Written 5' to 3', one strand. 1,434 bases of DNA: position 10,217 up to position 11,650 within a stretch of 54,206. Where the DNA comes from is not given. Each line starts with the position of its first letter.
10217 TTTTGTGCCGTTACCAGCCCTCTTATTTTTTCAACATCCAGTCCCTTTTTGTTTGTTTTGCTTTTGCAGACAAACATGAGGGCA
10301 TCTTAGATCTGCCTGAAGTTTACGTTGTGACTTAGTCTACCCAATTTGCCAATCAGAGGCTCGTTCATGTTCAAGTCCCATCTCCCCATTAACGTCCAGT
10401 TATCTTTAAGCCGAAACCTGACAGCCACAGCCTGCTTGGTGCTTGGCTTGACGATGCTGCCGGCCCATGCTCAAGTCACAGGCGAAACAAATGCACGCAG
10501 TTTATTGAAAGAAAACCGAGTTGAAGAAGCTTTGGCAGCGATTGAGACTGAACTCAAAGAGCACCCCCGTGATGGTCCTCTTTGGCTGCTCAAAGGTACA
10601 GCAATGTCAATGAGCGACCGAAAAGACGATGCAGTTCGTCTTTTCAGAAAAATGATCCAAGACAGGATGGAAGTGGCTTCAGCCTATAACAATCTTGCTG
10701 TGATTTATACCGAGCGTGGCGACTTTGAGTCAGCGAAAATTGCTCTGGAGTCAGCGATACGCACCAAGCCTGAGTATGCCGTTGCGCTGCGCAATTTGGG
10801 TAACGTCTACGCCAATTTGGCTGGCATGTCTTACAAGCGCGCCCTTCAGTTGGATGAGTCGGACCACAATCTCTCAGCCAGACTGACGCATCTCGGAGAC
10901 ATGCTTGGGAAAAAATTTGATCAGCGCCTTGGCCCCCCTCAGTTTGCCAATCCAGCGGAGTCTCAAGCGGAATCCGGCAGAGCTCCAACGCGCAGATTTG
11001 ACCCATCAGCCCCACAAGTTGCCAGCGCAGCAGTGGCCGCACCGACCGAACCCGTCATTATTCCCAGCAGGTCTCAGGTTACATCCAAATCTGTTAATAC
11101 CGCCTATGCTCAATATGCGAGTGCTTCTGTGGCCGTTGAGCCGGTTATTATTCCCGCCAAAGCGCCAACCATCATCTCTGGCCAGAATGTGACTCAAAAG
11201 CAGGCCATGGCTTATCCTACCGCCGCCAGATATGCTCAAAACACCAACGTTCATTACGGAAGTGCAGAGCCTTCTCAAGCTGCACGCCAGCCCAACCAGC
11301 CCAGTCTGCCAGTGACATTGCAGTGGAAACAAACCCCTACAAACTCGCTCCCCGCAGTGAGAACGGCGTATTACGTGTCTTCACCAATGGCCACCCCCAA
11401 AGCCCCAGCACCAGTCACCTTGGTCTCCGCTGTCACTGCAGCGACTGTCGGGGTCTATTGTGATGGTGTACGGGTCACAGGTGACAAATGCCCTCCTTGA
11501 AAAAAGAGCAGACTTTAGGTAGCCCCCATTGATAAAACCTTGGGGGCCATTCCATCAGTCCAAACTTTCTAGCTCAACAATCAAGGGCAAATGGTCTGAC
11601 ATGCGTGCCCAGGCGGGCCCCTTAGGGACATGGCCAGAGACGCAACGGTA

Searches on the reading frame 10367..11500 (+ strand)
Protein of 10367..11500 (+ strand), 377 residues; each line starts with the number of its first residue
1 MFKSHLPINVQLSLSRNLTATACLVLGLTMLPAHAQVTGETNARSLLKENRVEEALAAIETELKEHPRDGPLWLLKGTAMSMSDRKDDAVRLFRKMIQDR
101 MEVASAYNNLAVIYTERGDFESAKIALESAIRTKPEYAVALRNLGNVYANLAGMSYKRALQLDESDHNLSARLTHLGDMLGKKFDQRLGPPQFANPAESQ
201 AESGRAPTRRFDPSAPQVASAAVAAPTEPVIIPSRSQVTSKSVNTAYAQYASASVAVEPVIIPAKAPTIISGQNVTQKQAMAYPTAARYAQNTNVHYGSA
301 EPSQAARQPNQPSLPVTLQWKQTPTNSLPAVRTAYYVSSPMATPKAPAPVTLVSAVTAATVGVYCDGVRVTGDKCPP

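Call 6: search_protein_families(library=pfam, proteins=[window:10367-11500:+])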
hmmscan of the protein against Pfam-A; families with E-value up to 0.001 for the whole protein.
window:10367-11500:+ (377 aa): 13 families
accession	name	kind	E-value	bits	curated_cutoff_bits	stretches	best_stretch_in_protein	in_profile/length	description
PF07719.23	TPR_2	-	5.4e-10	39.1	27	0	104-136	1-33/34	Tetratricopeptide repeat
PF00515.34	TPR_1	-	8.2e-09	35.4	27.8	1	104-137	1-34/34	Tetratricopeptide repeat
PF13432.12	TPR_16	-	1.4e-08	35.5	32.7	0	43-97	4-58/65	Tetratricopeptide repeat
PF14559.12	TPR_19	-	2.5e-08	34.6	25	1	87-136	8-57/68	Tetratricopeptide repeat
PF13431.12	TPR_17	-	3e-08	33.7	24.4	0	93-123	2-32/34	Tetratricopeptide repeat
PF13424.12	TPR_12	-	3.8e-08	33.8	30.1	0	100-133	41-74/77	Tetratricopeptide repeat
PF13428.12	TPR_14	-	6.1e-08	33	23.5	0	106-146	3-43/44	Tetratricopeptide repeat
PF13414.12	TPR_11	-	2.9e-07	30.5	26.8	1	113-150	3-40/42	TPR repeat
PF13181.12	TPR_8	-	2e-06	28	25.7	1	104-136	1-33/34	Tetratricopeptide repeat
PF13374.12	TPR_10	-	4.2e-06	27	27.5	1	103-132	1-30/42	Tetratricopeptide repeat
PF23914.1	TPR_CcmH_CycH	-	7.7e-05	23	42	0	47-142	27-125/158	Cytochrome c-type biogenesis protein H TPR domain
PF13176.12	TPR_7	-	0.00013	22.2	27.9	0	106-129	1-24/36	Tetratricopeptide repeat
PF13371.12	TPR_9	-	0.00077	19.9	35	0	105-140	30-65/73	Tetratricopeptide repeat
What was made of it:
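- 10367..11500 (+): Gene for an exported TPR protein (377 aa): Sec-type signal peptide (..LPAHA|Q), TPR domain at about residues 39-180, disordered Pro/Ala/Ser/Thr-rich tail. Pfam TPR hits (call 6).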

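Call 29: find_homologous_proteins(query=window:10367-11500:+, max_evalue=0.00001)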
Query window:10367-11500:+ (377 aa): 33 proteins with E <= 0.00001 among 8000 candidates.
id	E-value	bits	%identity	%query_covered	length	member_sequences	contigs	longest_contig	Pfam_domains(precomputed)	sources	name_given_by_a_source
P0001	2.0e-241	818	100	100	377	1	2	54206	PF14559.13,PF13431.13,PF13414.13,PF00515.35,PF13424.13,PF13432.13,PF13428.13,PF13181.13,PF07719.24,PF13374.13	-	-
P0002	5.4e-159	547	71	100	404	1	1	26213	PF14559.13,PF13431.13,PF13414.13,PF00515.35,PF13424.13,PF13432.13,PF13428.13,PF13181.13,PF07719.24,PF13374.13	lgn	-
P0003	6.0e-159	547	71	99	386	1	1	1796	PF14559.13,PF13431.13,PF13414.13,PF00515.35,PF13424.13,PF13432.13,PF13428.13,PF13181.13,PF07719.24,PF13374.13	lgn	-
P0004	4.3e-88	314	52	91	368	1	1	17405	PF13431.13,PF13414.13,PF00515.35,PF13424.13,PF13432.13,PF13428.13,PF13181.13,PF07719.24,PF13374.13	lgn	-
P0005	2.1e-81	292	52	85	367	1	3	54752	PF14559.13,PF25063.1,PF13431.13,PF13414.13,PF00515.35,PF13424.13,PF13432.13,PF13428.13,PF13181.13,PF07719.24,PF13374.13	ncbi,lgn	-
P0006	6.3e-55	205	48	59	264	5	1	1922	PF13431.13,PF13414.13,PF13432.13,PF13428.13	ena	-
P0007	8.7e-55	205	48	58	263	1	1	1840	PF14559.13,PF13431.13,PF13414.13,PF00515.35,PF13424.13,PF13432.13,PF13428.13,PF07719.24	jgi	jgi:tetratricopeptide (TPR) repeat protein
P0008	9.9e-26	109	39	43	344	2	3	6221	PF13431.13,PF24125.2,PF14534.13,PF13414.13,PF13474.13,PF13428.13,PF14559.13,PF13371.13,PF00515.35,PF13424.13,PF13432.13,PF13181.13,PF07719.24,PF13174.13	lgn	-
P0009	5.6e-25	107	40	41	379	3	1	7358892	PF14559.13,PF13431.13,PF24125.2,PF13414.13,PF13371.13,PF00515.35,PF13424.13,PF13432.13,PF13428.13,PF13181.13,PF07719.24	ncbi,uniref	ncbi:tetratricopeptide repeat protein [Variovorax sp. W2I14]|uniref:tetratricopeptide repeat protein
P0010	7.1e-25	106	41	40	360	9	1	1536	PF13431.13,PF24125.2,PF13414.13,PF13176.13,PF13428.13,PF14559.13,PF13371.13,PF00515.35,PF13424.13,PF13432.13,PF13181.13,PF07719.24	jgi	jgi:tetratricopeptide (TPR) repeat protein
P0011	2.5e-23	101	40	41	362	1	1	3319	PF13431.13,PF24125.2,PF13414.13,PF13176.13,PF13428.13,PF14559.13,PF13371.13,PF00515.35,PF13424.13,PF13432.13,PF13181.13,PF07719.24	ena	-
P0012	2.6e-23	101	40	40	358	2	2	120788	PF13431.13,PF24125.2,PF13414.13,PF13176.13,PF13428.13,PF14559.13,PF13371.13,PF00515.35,PF13424.13,PF13432.13,PF13181.13,PF07719.24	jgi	jgi:tetratricopeptide (TPR) repeat protein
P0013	2.9e-23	101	33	55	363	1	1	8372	PF13431.13,PF24125.2,PF14534.13,PF13414.13,PF13428.13,PF14559.13,PF13371.13,PF00515.35,PF13424.13,PF13432.13,PF13181.13,PF07719.24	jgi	-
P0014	5.3e-23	100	40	38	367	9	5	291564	PF13431.13,PF24125.2,PF14534.13,PF13414.13,PF13176.13,PF13428.13,PF14559.13,PF13371.13,PF00515.35,PF13424.13,PF13432.13,PF13181.13,PF07719.24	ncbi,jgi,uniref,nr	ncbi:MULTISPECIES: nuclear transport factor 2 family protein [Variovorax]|jgi:tetratricopeptide (TPR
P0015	1.1e-22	99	40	41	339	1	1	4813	PF13431.13,PF23914.2,PF13414.13,PF13176.13,PF13428.13,PF14559.13,PF00515.35,PF13424.13,PF13432.13,PF13181.13,PF07719.24,PF13174.13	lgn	-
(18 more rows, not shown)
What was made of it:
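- Closest known: Class II T3SS chaperones. Same: A distant homologue is labelled TadD (call 29).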

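Call 30: find_encoding_contigs(protein=P0002, flank=10000, max_places=3)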
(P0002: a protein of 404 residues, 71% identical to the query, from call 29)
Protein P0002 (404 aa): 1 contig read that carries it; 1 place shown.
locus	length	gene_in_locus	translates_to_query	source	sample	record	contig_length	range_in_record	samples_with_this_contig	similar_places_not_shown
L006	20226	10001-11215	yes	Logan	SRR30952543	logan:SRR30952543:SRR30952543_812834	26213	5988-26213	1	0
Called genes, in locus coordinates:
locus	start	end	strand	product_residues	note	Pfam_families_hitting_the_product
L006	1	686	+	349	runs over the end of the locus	PF27361:HrcQa_N, PF26304:FliMN_C_rel (faint), PF28396:SepQ_C (weak), PF01052:FliMN_C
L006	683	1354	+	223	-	PF00813:FliP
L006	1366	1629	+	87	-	PF01313:Bac_export_3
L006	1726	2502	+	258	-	PF01311:Bac_export_1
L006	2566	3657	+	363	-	PF01312:Bac_export_2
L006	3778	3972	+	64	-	-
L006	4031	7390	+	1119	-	-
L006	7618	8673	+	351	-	PF16868:NMT1_3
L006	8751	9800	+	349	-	PF16868:NMT1_3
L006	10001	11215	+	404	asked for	PF07719:TPR_2 (faint), PF13181:TPR_8 (faint), PF13424:TPR_12 (faint), PF13428:TPR_14 (faint), PF13432:TPR_16 (faint), PF14559:TPR_19 (faint), PF00515:TPR_1 (weak), PF13414:TPR_11 (weak), +2 more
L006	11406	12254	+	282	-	-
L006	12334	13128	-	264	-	PF03372:Exo_endo_phos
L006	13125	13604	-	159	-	PF00293:NUDIX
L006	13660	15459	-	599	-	PF01336:tRNA_anti-codon, PF00152:tRNA-synt_2, PF02938:GAD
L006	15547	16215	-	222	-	PF04367:DUF502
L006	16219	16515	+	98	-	-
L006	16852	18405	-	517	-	PF03109:ABC1, PF27536:UbiB_helical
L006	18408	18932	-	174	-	-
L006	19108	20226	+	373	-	?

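Call 31: find_encoding_contigs(protein=P0005, flank=10000, max_places=3)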
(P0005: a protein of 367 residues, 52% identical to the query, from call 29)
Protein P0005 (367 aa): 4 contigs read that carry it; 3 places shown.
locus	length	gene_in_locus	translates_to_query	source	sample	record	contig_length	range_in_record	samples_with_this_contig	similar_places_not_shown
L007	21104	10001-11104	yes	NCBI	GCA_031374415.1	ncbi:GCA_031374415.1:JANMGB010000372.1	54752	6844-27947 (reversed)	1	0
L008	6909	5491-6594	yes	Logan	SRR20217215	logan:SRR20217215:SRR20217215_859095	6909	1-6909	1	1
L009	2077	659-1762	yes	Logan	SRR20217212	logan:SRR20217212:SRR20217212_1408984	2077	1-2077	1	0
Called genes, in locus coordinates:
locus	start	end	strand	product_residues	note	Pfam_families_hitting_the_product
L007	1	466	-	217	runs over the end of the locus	PF04751:DarP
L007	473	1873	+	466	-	PF01523:PmbA_TldD_1st, PF19290:PmbA_TldD_2nd, PF19289:PmbA_TldD_3rd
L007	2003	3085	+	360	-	PF03480:DctP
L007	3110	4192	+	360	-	PF03480:DctP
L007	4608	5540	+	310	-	PF02737:3HCDH_N, PF00725:3HCDH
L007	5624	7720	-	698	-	-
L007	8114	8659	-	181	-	PF10688:Imp-YgjV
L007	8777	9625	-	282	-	PF02673:BacA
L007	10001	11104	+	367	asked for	PF25063:ARM_TT21_C (weak), PF14559:TPR_19 (faint), PF00515:TPR_1 (faint), PF07719:TPR_2 (faint), PF13181:TPR_8 (faint), PF13414:TPR_11 (faint), PF13432:TPR_16 (weak), PF13374:TPR_10 (weak), +3 more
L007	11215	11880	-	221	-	PF02492:cobW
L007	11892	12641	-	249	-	PF01730:UreF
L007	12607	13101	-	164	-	PF02814:UreE_N, PF05194:UreE_C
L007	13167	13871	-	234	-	PF01569:PAP2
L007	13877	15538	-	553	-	PF08019:EptA_B_N, PF00884:Sulfatase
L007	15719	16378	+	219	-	PF00072:Response_reg, PF00486:Trans_reg_C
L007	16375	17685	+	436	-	PF00512:HisKA, PF02518:HATPase_c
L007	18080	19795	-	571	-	PF00449:Urease_alpha, PF01979:Amidohydro_1, PF07969:Amidohydro_3 (weak)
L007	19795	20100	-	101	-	PF00699:Urease_beta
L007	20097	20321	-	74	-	-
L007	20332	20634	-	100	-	PF00547:Urease_gamma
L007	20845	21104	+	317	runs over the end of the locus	PF00072:Response_reg, PF00196:GerE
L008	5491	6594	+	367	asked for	PF25063:ARM_TT21_C (weak), PF14559:TPR_19 (faint), PF00515:TPR_1 (faint), PF07719:TPR_2 (faint), PF13181:TPR_8 (faint), PF13414:TPR_11 (faint), PF13432:TPR_16 (weak), PF13374:TPR_10 (weak), +3 more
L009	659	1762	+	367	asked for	PF25063:ARM_TT21_C (weak), PF14559:TPR_19 (faint), PF00515:TPR_1 (faint), PF07719:TPR_2 (faint), PF13181:TPR_8 (faint), PF13414:TPR_11 (faint), PF13432:TPR_16 (weak), PF13374:TPR_10 (weak), +3 more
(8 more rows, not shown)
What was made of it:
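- In L007 the gene lies in an unrelated neighbourhood (bacA/ure), yet it keeps the box (call 31).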

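Call 32: find_encoding_contigs(protein=P0004, flank=10000, max_places=3)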
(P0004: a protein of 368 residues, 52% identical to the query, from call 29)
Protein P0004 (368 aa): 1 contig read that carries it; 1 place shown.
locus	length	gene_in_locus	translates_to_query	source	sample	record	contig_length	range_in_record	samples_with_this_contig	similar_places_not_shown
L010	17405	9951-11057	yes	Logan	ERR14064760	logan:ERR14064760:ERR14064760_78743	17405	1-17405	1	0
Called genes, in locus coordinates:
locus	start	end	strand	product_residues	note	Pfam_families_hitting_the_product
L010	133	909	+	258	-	PF01311:Bac_export_1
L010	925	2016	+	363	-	PF01312:Bac_export_2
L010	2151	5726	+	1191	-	-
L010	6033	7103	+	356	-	PF16868:NMT1_3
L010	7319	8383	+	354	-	PF16868:NMT1_3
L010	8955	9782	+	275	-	-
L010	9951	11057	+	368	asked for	PF00515:TPR_1 (faint), PF07719:TPR_2 (faint), PF13428:TPR_14 (faint), PF13431:TPR_17 (faint), PF13432:TPR_16 (faint), PF13424:TPR_12 (faint), PF13374:TPR_10 (weak), PF13414:TPR_11 (weak), +1 more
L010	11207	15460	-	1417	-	-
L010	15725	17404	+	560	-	?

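Call 39: search_protein_families(library=ncbifam, proteins=[window:10367-11500:+], max_evalue=0.01)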
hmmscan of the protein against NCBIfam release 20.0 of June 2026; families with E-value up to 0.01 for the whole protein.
window:10367-11500:+ (377 aa): 15 families
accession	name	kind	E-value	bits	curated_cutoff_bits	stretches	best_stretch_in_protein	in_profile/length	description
NF033920.0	C39_PA2778_fam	equivalog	7.7e-11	41.9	150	1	28-135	147-255/255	PA2778 family cysteine peptidase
TIGR02917.1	PEP_TPR_lipo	equivalog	2.5e-09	35.6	312.2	1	46-148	441-543/899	XrtA/PEP-CTERM system TPR-repeat protein PrsT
NF040959.1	MamA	equivalog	5.6e-09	35.7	200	1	42-152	43-153/204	magnetosome protein MamA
TIGR02521.1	type_IV_pilW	equivalog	3.3e-08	33.4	154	1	98-167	25-99/234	type IV pilus biogenesis/stability protein PilW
NF052415.1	T3SS_chap_SctY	equivalog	1.1e-06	29.1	70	1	25-98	30-105/106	type III secretion apparatus assembly chaperone SctY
TIGR00540.1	TPR_hemY_coli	hypoth_equivalog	3.1e-06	26.2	142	1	48-124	304-379/385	heme biosynthesis-associated TPR protein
NF033762.1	social_mot_Tgl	equivalog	1.1e-05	24.9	225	1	51-150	81-182/252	social motility TPR repeat lipoprotein Tgl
TIGR03939.1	PGA_TPR_OMP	equivalog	8.8e-05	20.9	366.65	1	41-138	400-497/800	poly-beta-1,6 N-acetyl-D-glucosamine export porin PgaA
NF008391.2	PRK11189.1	equivalog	0.0002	21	250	1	93-145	88-140/297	lipoprotein NlpI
NF002725.1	PRK02603.1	equivalog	0.00023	21.2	143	1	97-167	65-134/173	photosystem I assembly protein Ycf3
NF052312.1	T9SS_PorW_SprE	equivalog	0.00052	18.8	250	1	35-153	255-377/716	type IX secretion system periplasmic lipoprotein PorW/SprE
NF007692.0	PRK10370.1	equivalog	0.0017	18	306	0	47-114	58-126/206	heme lyase NrfEFG subunit NrfG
NF047558.1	TPR_END_plus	domain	0.0024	17.8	32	0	106-138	1-33/56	TPR end-of-group domain-containing protein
NF040561.1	PrimPol_Msp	equivalog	0.0038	15.8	200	1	86-167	7-85/515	CRISPR-associated primase-polymerase type A1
NF008753.0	PRK11788.1-1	equivalog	0.0089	15.2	395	0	76-161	41-128/389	lipopolysaccharide assembly protein LapB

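Call 64: find_encoding_contigs(protein=P0006, flank=3000, max_places=3)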
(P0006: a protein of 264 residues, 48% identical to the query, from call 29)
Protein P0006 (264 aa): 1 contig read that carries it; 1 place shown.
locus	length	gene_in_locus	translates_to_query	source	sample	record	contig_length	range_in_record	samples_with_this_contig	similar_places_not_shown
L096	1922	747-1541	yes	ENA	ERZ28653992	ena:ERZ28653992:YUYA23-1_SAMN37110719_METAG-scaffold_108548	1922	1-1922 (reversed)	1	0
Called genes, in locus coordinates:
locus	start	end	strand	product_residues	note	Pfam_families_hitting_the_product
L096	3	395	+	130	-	?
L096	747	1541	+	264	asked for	PF13428:TPR_14 (faint), PF13432:TPR_16 (faint), PF13431:TPR_17 (faint), PF13414:TPR_11 (faint)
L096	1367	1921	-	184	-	?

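Call 65: find_encoding_contigs(protein=P0007, flank=3000, max_places=3)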
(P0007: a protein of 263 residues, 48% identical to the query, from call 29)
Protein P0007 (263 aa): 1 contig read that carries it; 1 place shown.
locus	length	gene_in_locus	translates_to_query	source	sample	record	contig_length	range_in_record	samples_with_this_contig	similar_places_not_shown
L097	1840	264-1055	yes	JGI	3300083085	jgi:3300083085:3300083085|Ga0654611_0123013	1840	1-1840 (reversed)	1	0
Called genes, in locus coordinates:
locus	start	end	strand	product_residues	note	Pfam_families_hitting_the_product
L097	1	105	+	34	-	?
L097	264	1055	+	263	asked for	PF13428:TPR_14 (faint), PF00515:TPR_1 (faint), PF07719:TPR_2 (faint), PF13432:TPR_16 (faint), PF14559:TPR_19 (faint), PF13424:TPR_12 (faint), PF13431:TPR_17 (faint), PF13414:TPR_11 (faint)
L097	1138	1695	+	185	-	PF00929:RNase_T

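Call 66: find_encoding_contigs(protein=P0009, flank=5000, max_places=2)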
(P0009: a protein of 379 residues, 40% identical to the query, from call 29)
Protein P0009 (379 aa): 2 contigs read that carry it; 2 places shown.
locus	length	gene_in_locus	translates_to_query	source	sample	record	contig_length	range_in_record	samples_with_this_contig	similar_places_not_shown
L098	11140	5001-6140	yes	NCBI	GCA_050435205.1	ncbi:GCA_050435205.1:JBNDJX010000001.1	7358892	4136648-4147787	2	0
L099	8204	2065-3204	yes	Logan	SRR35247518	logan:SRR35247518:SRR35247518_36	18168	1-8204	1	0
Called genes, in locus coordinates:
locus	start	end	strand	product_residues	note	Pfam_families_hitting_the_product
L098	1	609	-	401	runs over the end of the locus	PF00108:Thiolase_N, PF00109:ketoacyl-synt (faint), PF02803:Thiolase_C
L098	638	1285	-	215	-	PF01144:CoA_trans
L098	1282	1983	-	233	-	PF01144:CoA_trans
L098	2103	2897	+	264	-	PF09339:HTH_IclR, PF01614:IclR_C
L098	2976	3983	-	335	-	PF03401:TctC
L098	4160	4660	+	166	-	-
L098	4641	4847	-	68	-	-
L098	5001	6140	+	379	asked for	PF13424:TPR_12 (faint), PF07719:TPR_2 (faint), PF13432:TPR_16 (weak), PF14559:TPR_19 (weak), PF00515:TPR_1 (weak), PF13432:TPR_16 (weak), PF13414:TPR_11 (weak), PF24125:Cds6_C, +4 more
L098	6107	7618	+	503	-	PF03734:YkuD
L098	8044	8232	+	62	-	PF04964:Flp_Fap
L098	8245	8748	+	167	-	PF01478:Peptidase_A24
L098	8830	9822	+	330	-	PF16976:RcpC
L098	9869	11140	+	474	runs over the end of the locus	PF13629:T2SS-T3SS_pil_N, PF00263:Secretin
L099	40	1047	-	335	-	PF03401:TctC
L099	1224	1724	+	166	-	-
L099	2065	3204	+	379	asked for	PF13424:TPR_12 (faint), PF07719:TPR_2 (faint), PF13432:TPR_16 (weak), PF14559:TPR_19 (weak), PF00515:TPR_1 (weak), PF13432:TPR_16 (weak), PF13414:TPR_11 (weak), PF24125:Cds6_C, +4 more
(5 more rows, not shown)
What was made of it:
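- Closest known: Class II T3SS chaperones. Same: A Variovorax paralogue lies next to tad pilus and secretin genes (call 66).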

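Call 72: search_solved_structures(query=A5, max_evalue=0.001)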
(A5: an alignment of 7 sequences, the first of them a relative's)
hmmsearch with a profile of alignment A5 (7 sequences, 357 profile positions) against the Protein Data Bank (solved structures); distinct sequences matched with E-value up to 0.001: 56.
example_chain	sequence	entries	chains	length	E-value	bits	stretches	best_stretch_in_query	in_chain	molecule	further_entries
7y4i_A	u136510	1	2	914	6.5e-19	71.7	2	84-163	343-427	Probable UDP-N-acetylglucosamine--peptide N-acetylglucosaminyltransferase SPINDLY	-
8dtf_A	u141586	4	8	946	7.4e-19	71.5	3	84-163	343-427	Probable UDP-N-acetylglucosamine--peptide N-acetylglucosaminyltransferase SPINDLY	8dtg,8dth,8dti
7yeh_B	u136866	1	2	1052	2.2e-18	70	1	87-148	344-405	UDP-N-acetylglucosamine--peptide N-acetylglucosaminyltransferase 110 kDa subunit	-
7yea_A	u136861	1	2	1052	2.2e-18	70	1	87-148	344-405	UDP-N-acetylglucosamine--peptide N-acetylglucosaminyltransferase 110 kDa subunit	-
7ntf_A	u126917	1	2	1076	5.5e-18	68.7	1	87-154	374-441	Isoform 1 of UDP-N-acetylglucosamine--peptide N-acetylglucosaminyltransferase 110 kDa subu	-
1w3b_A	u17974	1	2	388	2.6e-17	66.4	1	87-147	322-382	UDP-N-ACETYLGLUCOSAMINE--PEPTIDE N-ACETYLGLUCOSAMINYLTRANSFERASE 110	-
6eou_A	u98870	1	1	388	4.9e-17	65.6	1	87-147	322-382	UDP-N-acetylglucosamine--peptide N-acetylglucosaminyltransferase 110 kDa subunit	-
8bu0_A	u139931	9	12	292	1.9e-14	57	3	52-163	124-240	Consensus tetratricopeptide repeat protein | Crystal structure of an 8-repeat consensus TPR superhelix with Zinc. | Monomer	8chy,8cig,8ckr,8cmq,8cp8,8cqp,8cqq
9qhb_A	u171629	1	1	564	1.4e-13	54.2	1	53-163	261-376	Engineered tetratricopeptide repeat protein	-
7obi_A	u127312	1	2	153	4.1e-12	49.3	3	104-165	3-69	CTPR-rv4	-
5nps_A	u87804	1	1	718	5.9e-09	39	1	87-154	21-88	UDP-N-acetylglucosamine--peptide N-acetylglucosaminyltransferase 110 kDa subunit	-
5hgv_A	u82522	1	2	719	5.9e-09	39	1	87-154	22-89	UDP-N-acetylglucosamine--peptide N-acetylglucosaminyltransferase 110 kDa subunit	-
5npr_A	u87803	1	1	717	5.9e-09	39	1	87-154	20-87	UDP-N-acetylglucosamine--peptide N-acetylglucosaminyltransferase 110 kDa subunit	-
8cm9_A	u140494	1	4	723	5.9e-09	39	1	87-154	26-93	UDP-N-acetylglucosamine--peptide N-acetylglucosaminyltransferase 110 kDa subunit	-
6ibo_A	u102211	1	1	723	5.9e-09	39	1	87-154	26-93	UDP-N-acetylglucosamine--peptide N-acetylglucosaminyltransferase 110 kDa subunit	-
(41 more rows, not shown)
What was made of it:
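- On Translocated type III effector: TPR repeats resembling OGT/SPINDLY (call 72) are generic consensus TPRs.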

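Call 81: predict_structure(alignment_id=A5)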
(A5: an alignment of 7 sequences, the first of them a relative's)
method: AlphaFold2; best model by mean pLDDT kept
length: 377 residues; sequences in the alignment: 7
mean_pLDDT: 57.4   pTM: 0.40
mean pLDDT of the five models: 57.4, 53.9, 51.5, 51.3, 48.9
residues with pLDDT >= 90: 105; 70-90: 22; 50-70: 56; < 50: 194
segments of 3 or more residues with pLDDT < 50: 1-10, 30-36, 188-364
pLDDT, mean of each block of 10 residues (from residue 1): 45 58 62 57 92 94 92 96 95 97 97 94 97 94 92 77 67 68 54 36 32 34 35 31 31 32 32 29 30 29 30 32 31 30 33 35 53 60
secondary structure, 60 per line:
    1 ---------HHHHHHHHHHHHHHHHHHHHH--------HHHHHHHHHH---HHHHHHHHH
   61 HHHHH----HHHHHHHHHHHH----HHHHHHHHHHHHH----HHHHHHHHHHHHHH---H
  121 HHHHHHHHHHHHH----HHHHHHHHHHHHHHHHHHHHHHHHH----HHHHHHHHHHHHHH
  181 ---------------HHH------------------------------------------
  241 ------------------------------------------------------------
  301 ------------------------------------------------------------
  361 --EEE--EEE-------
elements in order: H10-30 H39-48 H52-65 H70-81 H86-98 H103-116 H120-133 H138-162 H167-180 E363-365 E368-370
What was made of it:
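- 10367..11500 (+): AlphaFold2 gives mean pLDDT above 90 for residue blocks 41-150 and pLDDT below 50 for 188-364 (call 81).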

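Call 84: fold_search(model_id=the predicted structure, library=pdb)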
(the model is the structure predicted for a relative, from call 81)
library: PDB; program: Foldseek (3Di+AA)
matches with E <= 10: 1525; with E <= 0.001: 113
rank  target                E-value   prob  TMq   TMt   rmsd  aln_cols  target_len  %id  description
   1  8chy                  2.4e-06  1.00  0.28  0.38   8.7       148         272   25  Crystal structure of an 8-repeat consensus TPR superhelix with Zinc. (released 2024-02-21)
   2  9qhb                  1.4e-05  1.00  0.29  0.39   8.7       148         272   25  Crystal structure of 16-repeat CTPR protein with eliminated coordination sites (released 2025-10-22)
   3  9gzg_A                2.1e-05  1.00  0.29  0.66   9.0       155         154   23  Crystal structure of CTPR4E4 mutant (released 2025-10-15)
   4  2fo7                  2.3e-05  1.00  0.27  0.70   7.6       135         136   26  Crystal structure of an 8 repeat consensus TPR superhelix (trigonal crystal form) (released 2006-03-07)
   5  9qhc_B                2.3e-05  1.00  0.27  0.36   9.4       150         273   26  Crystal structure of 8-repeat CTPR protein with eliminated coordination sites (released 2025-10-22)
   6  1na0_A                2.7e-05  1.00  0.25  0.70   3.0       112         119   24  Design of Stable alpha-Helical Arrays from an Idealized TPR Motif (released 2003-06-03)
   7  4gyy_A                2.7e-05  1.00  0.29  0.16   9.2       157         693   22  Crystal structure of human O-GlcNAc Transferase with UDP-5SGlcNAc and a peptide substrate (released 2012-10-31)
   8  6eou                  2.9e-05  1.00  0.28  0.31   9.0       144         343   24  O-GlcNAc transferase TPR domain with the intellectual disability associated mutation L254F (released 2018-05-09)
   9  1w3b_B                3.2e-05  1.00  0.29  0.30   9.1       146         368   23  The superhelical TPR domain of O-linked GlcNAc transferase reveals structural similarities to importin alpha. (released 2004-09-09)
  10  4gyw_A                3.2e-05  1.00  0.29  0.16   9.2       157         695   22  Crystal structure of human O-GlcNAc Transferase in complex with UDP and a glycopeptide (released 2012-10-31)
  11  9qhc_A                3.2e-05  1.00  0.28  0.37   8.7       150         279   25  Crystal structure of 8-repeat CTPR protein with eliminated coordination sites (released 2025-10-22)
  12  6vl6_A                4.5e-05  1.00  0.26  0.69   2.8       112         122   21  De novo designed tetrahedral nanoparticle T33_dn2 presenting BG505 SOSIP trimers (released 2020-08-12)
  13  7y4i_A                4.7e-05  1.00  0.29  0.14   8.1       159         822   24  Crystal structure of SPINDLY in complex with GDP (released 2022-12-07)
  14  5hrz                  5.0e-05  1.00  0.26  0.70   2.8       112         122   23  Computationally Designed Trimer 1na0C3_3 (released 2017-04-12)
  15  4xif_A                5.0e-05  1.00  0.29  0.16   6.9       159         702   20  Human OGT in complex with UDP-5S-GlcNAc and substrate peptide (keratin-7) (released 2015-08-05)
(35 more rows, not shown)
